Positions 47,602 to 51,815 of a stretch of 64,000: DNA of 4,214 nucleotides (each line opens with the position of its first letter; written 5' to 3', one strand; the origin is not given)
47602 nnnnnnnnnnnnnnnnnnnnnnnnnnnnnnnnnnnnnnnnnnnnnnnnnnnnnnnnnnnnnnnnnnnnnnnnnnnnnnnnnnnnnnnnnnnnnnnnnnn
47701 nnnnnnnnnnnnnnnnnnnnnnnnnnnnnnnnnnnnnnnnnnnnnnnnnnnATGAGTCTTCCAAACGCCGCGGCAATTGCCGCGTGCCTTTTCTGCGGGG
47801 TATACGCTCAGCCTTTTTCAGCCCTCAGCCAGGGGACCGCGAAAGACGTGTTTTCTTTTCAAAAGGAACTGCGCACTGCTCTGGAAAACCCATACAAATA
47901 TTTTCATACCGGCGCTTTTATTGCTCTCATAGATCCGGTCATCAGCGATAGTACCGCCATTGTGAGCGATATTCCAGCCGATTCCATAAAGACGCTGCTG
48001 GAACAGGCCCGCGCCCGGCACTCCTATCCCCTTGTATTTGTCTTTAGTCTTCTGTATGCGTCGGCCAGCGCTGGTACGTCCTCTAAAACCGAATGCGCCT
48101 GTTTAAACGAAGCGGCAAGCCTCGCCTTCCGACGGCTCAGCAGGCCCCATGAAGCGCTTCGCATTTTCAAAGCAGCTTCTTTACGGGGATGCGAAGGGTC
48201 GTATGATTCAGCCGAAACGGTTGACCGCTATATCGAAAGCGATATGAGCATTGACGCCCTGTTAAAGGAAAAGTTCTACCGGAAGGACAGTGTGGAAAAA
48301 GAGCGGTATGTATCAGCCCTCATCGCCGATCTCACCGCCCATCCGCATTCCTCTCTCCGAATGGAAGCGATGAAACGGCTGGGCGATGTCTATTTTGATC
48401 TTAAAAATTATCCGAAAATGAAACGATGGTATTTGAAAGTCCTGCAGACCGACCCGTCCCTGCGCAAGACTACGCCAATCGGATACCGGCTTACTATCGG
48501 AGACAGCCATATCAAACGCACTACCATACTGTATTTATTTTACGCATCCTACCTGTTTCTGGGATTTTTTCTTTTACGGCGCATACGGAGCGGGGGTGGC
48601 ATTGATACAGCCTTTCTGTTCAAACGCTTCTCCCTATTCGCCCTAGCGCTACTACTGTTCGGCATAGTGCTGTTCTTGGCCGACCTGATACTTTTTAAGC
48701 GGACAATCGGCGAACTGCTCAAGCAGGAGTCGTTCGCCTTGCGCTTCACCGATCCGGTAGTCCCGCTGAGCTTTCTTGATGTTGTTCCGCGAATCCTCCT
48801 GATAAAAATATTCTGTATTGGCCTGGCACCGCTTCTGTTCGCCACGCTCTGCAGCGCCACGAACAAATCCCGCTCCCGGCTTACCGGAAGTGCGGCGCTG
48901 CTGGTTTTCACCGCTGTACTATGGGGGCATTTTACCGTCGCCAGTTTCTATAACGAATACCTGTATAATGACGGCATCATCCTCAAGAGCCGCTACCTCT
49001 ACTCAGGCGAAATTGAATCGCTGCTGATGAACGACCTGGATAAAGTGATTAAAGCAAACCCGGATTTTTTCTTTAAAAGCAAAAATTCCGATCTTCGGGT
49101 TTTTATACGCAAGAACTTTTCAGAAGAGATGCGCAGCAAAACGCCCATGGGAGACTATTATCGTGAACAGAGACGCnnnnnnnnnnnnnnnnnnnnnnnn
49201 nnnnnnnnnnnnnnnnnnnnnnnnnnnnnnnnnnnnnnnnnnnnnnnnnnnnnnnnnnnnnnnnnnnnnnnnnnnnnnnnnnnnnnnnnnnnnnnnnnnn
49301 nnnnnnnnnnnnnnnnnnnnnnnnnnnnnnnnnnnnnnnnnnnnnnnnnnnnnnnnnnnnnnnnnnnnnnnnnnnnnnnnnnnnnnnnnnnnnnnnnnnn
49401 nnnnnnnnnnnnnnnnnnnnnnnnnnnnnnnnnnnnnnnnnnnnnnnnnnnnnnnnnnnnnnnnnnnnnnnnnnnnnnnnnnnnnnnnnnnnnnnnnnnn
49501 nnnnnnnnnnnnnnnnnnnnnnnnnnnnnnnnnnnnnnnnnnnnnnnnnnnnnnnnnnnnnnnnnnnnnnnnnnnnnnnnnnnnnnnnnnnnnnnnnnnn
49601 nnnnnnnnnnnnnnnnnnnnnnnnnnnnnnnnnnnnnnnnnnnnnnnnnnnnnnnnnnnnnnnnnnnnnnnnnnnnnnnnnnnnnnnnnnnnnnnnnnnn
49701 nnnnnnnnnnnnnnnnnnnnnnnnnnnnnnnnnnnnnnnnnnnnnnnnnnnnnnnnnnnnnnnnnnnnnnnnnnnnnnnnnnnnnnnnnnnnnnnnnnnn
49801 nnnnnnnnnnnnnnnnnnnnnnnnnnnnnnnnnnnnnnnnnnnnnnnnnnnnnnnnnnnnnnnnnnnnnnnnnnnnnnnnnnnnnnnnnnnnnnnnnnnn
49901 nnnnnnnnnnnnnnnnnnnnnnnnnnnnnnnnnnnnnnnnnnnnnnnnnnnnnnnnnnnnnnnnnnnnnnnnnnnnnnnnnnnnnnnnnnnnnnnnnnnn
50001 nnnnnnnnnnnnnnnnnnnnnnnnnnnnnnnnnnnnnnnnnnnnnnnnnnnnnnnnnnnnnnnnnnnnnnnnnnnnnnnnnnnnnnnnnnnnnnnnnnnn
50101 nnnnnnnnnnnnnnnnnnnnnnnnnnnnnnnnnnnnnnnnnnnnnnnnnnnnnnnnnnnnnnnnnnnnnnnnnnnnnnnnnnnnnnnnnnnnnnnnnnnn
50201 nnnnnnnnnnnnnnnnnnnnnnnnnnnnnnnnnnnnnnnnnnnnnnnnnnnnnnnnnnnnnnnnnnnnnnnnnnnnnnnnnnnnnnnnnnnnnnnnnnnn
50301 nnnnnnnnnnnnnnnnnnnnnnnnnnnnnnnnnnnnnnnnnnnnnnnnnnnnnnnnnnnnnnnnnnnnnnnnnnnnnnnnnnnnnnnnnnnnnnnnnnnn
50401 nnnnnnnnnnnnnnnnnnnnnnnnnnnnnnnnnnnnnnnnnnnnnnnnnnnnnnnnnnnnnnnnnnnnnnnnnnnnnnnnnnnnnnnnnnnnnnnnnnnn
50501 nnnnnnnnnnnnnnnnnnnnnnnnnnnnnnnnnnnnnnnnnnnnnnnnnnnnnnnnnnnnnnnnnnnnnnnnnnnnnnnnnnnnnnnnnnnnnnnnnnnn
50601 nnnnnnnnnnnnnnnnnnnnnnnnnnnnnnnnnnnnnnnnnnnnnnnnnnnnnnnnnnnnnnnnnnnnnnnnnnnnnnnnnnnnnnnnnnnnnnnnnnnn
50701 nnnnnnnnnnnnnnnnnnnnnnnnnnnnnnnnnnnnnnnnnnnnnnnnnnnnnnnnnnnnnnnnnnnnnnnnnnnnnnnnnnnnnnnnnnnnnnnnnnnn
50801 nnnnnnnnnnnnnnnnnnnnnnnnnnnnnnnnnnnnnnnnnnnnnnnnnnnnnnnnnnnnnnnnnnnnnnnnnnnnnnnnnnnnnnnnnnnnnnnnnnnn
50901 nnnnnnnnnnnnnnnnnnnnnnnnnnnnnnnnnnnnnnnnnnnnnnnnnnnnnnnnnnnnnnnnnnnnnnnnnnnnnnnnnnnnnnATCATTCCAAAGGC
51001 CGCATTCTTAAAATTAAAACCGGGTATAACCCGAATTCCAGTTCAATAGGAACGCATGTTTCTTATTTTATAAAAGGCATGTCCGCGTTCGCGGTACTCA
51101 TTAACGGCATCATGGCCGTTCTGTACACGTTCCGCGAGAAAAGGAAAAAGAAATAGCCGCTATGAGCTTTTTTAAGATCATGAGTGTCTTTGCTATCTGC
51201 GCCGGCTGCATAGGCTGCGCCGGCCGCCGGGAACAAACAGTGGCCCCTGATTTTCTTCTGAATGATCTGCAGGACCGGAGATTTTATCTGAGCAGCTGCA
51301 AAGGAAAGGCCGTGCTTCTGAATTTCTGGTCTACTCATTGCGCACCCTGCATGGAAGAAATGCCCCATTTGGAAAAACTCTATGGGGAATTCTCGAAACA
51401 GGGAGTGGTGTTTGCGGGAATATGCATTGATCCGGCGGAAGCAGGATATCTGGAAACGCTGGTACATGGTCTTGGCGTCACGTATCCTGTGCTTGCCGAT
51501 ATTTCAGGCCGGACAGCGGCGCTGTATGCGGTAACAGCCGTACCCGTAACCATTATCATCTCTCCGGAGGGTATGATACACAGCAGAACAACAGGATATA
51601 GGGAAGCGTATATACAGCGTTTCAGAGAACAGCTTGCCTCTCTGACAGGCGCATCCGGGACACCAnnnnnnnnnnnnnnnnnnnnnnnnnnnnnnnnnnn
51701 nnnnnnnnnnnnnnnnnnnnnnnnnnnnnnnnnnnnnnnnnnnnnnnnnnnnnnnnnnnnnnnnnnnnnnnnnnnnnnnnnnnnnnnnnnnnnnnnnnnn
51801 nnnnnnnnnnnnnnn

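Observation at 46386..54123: Eight translationally coupled genes: radical SAM/SPASM, a TPR membrane protein with a small peptide (twice), TlpA-like thioredoxin, membrane-anchored phosphoesterase, lipoprotein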

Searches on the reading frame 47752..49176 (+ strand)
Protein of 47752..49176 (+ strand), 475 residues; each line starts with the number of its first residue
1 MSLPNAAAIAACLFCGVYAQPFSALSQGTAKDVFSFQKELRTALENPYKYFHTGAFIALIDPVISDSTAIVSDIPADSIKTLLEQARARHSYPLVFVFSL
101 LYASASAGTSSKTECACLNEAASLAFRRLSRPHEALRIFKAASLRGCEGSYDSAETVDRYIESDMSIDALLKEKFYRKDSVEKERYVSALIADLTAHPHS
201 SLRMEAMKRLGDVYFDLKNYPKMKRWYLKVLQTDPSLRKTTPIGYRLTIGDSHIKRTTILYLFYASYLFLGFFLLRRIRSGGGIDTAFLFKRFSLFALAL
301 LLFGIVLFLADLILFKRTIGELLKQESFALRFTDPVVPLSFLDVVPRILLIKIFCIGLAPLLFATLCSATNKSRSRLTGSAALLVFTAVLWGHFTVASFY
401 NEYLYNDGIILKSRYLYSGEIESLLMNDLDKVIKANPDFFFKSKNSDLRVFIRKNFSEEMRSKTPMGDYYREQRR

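Call 3: search_protein_families(library=ncbifam, proteins=[window:47752-49176:+], max_evalue=0.01)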
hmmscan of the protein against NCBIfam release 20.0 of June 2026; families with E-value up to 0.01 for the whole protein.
window:47752-49176:+ (475 aa): 0 families

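Call 4: search_protein_families(library=pfam, proteins=[window:47752-49176:+], max_evalue=0.01)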
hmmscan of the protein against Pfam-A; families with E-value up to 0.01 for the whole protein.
window:47752-49176:+ (475 aa): 0 families

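Call 26: find_homologous_proteins(query=window:47752-49176:+, max_evalue=0.001)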
Query window:47752-49176:+ (475 aa): 1 proteins with E <= 0.001 among 8000 candidates.
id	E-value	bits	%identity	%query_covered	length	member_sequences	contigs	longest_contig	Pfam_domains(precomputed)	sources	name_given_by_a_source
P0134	0.0e+0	1047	100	100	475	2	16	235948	-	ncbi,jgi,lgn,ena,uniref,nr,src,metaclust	ncbi:MAG: hypothetical protein A2268_07400 [Candidatus Raymondbacteria bacterium RifOxyA12_full_50_3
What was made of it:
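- Tried and rejected: Homologue search with TM1 returned only itself (call 26).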

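Call 31: search_protein_families(library=pfam, alignment_id=A2, max_evalue=0.01)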
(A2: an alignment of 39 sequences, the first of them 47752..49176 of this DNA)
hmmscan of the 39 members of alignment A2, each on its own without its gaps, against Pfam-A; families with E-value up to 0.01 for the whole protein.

A. member 1, window:47752-49176:+ (475 aa): 0 families

B. families by the number of members that match (of 39 scanned): 21 families
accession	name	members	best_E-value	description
PF07719.23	TPR_2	16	1.7e-07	Tetratricopeptide repeat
PF13424.12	TPR_12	12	1.4e-05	Tetratricopeptide repeat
PF00515.34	TPR_1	10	4.3e-07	Tetratricopeptide repeat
PF13181.12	TPR_8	10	0.00016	Tetratricopeptide repeat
PF13428.12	TPR_14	4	9.9e-05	Tetratricopeptide repeat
PF13432.12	TPR_16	3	6.8e-05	Tetratricopeptide repeat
PF13174.12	TPR_6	3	0.0018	Tetratricopeptide repeat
PF12895.13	ANAPC3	3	0.0027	Anaphase-promoting complex, cyclosome, subunit 3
PF13176.12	TPR_7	2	0.0002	Tetratricopeptide repeat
PF14559.12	TPR_19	1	2.9e-05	Tetratricopeptide repeat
PF14853.12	Fis1_TPR_C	1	6.6e-05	Fis1 C-terminal tetratricopeptide repeat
PF11992.13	TgpA_N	1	0.00053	TgpA N-terminal domain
PF24838.2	8xMP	1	0.00073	Octameric membrane protein family (8xMP)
PF05140.19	ResB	1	0.0021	ResB-like family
PF12725.13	DUF3810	1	0.0033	Protein of unknown function (DUF3810)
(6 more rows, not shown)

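Call 32: search_solved_structures(query=A2, max_evalue=1)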
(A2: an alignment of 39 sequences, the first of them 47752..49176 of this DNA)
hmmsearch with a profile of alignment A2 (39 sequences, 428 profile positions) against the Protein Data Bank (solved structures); distinct sequences matched with E-value up to 1: 214 (the best 60 are shown).
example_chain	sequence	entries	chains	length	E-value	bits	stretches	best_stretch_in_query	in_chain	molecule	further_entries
9qhb_A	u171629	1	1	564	2e-65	224.5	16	158-193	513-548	Engineered tetratricopeptide repeat protein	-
8bu0_A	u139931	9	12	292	1.3e-37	132.9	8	158-192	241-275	Consensus tetratricopeptide repeat protein | Crystal structure of an 8-repeat consensus TPR superhelix with Zinc. | Monomer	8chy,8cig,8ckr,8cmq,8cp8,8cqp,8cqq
9qhc_A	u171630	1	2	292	2.4e-35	125.4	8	158-192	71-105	Engineered tetratricopeptide repeat protein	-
8ch0_A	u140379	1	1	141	2.3e-20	76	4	158-192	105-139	Consensus tetratricopeptide repeat protein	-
2fo7_A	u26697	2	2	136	4.8e-20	75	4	158-192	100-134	SYNTHETIC CONSENSUS TPR PROTEIN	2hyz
9gzg_A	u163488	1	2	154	1.1e-19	73.8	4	158-193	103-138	Engineered CTPR protein with glutamic acids for conductivity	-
7obi_A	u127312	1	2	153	4.5e-16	61.9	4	159-193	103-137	CTPR-rv4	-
1na0_A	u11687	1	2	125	1.2e-15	60.4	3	159-193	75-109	designed protein CTPR3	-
8ump_A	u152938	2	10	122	3.7e-13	52.3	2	158-193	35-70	T33-ml35-redesigned-TPR-domain-fold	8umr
2wqh_A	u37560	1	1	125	5.5e-13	51.7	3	157-192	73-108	CTPR3Y3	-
3kd7_A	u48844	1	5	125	7e-13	51.4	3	159-193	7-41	CTPR390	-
6vfi_B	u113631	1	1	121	2e-12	49.8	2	159-195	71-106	O43_dn18B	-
6v8e_A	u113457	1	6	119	7.6e-12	48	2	158-193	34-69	Designed protein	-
6vfh_A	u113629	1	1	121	1.3e-11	47.2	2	158-193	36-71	T33_dn10A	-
6vfj_B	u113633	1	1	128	2.3e-11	46.4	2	159-193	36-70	I53_dn5B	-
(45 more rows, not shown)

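Call 67: predict_structure(protein=window:47752-49176:+)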
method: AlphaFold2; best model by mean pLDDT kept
length: 475 residues; sequences in the alignment: 1
mean_pLDDT: 49.9   pTM: 0.28
mean pLDDT of the five models: 49.9, 49.3, 47.9, 46.8, 39.0
residues with pLDDT >= 90: 0; 70-90: 1; 50-70: 246; < 50: 228
segments of 3 or more residues with pLDDT < 50: 1-31, 52-58, 65-67, 149-175, 201-203, 214-218, 248-260, 282-285, 315-348, 373-377, 391-434, 436-456, 459-461, 463-467, 472-475
pLDDT, mean of each block of 10 residues (from residue 1): 35 38 43 56 58 49 52 61 62 56 57 64 56 54 55 40 39 49 54 53 52 50 63 62 51 43 56 59 49 60 63 50 35 33 46 55 54 49 54 45 35 31 39 47 45 47 46 42
secondary structure, 60 per line:
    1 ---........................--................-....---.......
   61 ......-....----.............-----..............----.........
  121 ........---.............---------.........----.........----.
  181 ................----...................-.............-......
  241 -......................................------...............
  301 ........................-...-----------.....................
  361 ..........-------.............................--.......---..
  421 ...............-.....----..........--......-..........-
elements in order: H4-27 H30-45 H47-50 H54-66 H68-71 H76-88 H94-107 H112-128 H132-144 H154-162 H167-175 H180-196 H201-219 H221-233 H235-240 H242-279 H286-324 H340-370 H378-406 H409-415 H419-435 H437-441 H446-455 H458-463 H465-474
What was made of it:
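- Tried and rejected: The single-sequence AF2 model of TM1 was unusable (pLDDT 49.9, call 67), so no fold search of the membrane domain was run.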

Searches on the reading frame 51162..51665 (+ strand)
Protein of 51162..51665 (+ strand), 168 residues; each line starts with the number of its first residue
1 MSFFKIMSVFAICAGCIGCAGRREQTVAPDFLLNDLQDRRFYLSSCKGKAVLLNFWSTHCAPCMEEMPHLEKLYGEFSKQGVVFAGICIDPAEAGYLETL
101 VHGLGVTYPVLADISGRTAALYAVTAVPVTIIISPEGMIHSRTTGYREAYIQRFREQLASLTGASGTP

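Call 3: search_protein_families(library=ncbifam, proteins=[window:51162-51665:+], max_evalue=0.01)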
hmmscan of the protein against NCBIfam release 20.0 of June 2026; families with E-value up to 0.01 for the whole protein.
window:51162-51665:+ (168 aa): 12 families
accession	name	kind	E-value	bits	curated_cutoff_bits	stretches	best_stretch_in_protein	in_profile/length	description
NF002854.0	PRK03147.1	subfamily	3.7e-29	101.9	170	1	26-147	40-160/176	thiol-disulfide oxidoreductase ResA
NF041054.1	WAxxUGC_long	equivalog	2.4e-15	56.7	300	1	19-141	74-196/354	ResA-like WAxxUGC motif-containing protein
TIGR00385.1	dsbE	subfamily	1.3e-12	47.7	123.15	1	45-147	60-158/173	DsbE family thiol:disulfide interchange protein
NF041202.1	StoA_CxxC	exception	2.4e-12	47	210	1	17-145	22-150/163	endospore biogenesis thiol-disulfide oxidoreductase StoA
NF047696.1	ThlDiSintTplARhiz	equivalog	4.3e-12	46.3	230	1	29-106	78-155/219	thiol:disulfide interchange protein TlpA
NF011941.0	PRK15412.1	equivalog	3.8e-07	29.8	359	1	29-149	46-165/185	thiol:disulfide interchange protein DsbE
TIGR01068.1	thioredoxin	equivalog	2.8e-06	27.4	96.8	1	47-90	12-55/101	thioredoxin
NF047697.1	ThioredTrxAClost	equivalog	4.6e-06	26.8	140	1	49-85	18-53/105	thioredoxin TrxA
NF009669.0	PRK13190.1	equivalog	9.3e-05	21.7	261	1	28-139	9-130/203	putative peroxiredoxin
NF006960.0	PRK09437.1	equivalog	0.00066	19.6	140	1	26-93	8-76/156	thioredoxin-dependent thiol peroxidase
NF010625.0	PRK14018.1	equivalog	0.001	17.6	522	1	40-144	50-157/521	bifunctional peptide-methionine (S)-S-oxide reductase MsrA/peptide-methionine (R)-S-oxide reductase MsrB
NF011576.0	PRK15000.1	subfamily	0.0038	16.9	301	1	42-101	28-90/200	peroxiredoxin C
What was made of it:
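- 51162..51668 (+): TlpA/ResA-like periplasmic thiol:disulfide oxidoreductase (168 aa, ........, lipoprotein-type signal). ResA subfamily 101.9 bits, below its cut-off of 170 (call 3).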

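Call 4: search_protein_families(library=pfam, proteins=[window:51162-51665:+], max_evalue=0.01)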
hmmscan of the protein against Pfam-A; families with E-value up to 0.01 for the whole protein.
window:51162-51665:+ (168 aa): 5 families
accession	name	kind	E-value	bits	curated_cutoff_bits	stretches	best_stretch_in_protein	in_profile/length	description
PF00578.27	AhpC-TSA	-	9.8e-24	84.1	26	1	27-140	4-122/124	AhpC/TSA family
PF08534.16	Redoxin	-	1.1e-15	58.1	26.6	1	28-147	6-136/148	Redoxin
PF13905.12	Thioredoxin_8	-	8.2e-09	36.1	27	1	48-138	1-93/94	Thioredoxin-like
PF00085.26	Thioredoxin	-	4.7e-06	27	23.5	1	48-91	18-60/103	Thioredoxin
PF02630.20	SCO1-SenC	-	0.00096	19.6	22.8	1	30-123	3-98/134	SCO1/SenC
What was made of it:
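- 51162..51668 (+): AhpC-TSA 84 bits and Redoxin 58 bits (call 4).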
